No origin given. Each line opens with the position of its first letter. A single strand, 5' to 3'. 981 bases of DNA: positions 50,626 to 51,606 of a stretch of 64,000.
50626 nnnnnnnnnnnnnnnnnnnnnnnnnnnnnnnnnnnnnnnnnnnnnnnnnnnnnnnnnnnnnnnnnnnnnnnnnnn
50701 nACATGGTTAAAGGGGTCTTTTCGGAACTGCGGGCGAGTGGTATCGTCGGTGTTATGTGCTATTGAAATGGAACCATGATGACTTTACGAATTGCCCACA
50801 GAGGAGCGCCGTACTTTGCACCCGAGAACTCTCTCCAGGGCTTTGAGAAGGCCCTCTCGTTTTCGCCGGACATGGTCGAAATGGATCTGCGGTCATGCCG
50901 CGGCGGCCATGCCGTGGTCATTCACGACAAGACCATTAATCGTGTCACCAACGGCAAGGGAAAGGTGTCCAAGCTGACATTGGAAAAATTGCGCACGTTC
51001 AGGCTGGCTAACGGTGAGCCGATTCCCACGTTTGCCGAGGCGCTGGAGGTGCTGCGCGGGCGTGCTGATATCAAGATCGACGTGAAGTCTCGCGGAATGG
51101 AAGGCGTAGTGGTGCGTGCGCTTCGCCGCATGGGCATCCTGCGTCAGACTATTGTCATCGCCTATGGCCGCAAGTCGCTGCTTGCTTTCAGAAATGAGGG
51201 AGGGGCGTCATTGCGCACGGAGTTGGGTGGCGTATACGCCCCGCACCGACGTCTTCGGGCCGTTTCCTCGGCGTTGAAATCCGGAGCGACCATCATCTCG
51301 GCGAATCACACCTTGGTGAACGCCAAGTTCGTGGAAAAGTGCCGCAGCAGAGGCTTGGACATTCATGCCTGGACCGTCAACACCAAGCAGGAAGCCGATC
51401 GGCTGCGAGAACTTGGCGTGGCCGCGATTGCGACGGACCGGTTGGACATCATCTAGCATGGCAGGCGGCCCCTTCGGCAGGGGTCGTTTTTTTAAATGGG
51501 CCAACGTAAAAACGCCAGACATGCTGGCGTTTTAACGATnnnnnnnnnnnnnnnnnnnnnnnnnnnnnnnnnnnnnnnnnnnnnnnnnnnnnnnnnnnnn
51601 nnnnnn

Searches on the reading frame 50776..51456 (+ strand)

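Call 15: search_protein_families(library=pfam, proteins=[window:50776-51456:+], max_evalue=0.1)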
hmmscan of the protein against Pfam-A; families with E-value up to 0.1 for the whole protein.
window:50776-51456:+ (226 aa): 1 family
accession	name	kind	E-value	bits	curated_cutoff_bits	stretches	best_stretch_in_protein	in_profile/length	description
PF03009.23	GDPD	-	6e-35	122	23.6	1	8-224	1-243/244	Glycerophosphoryl diester phosphodiesterase family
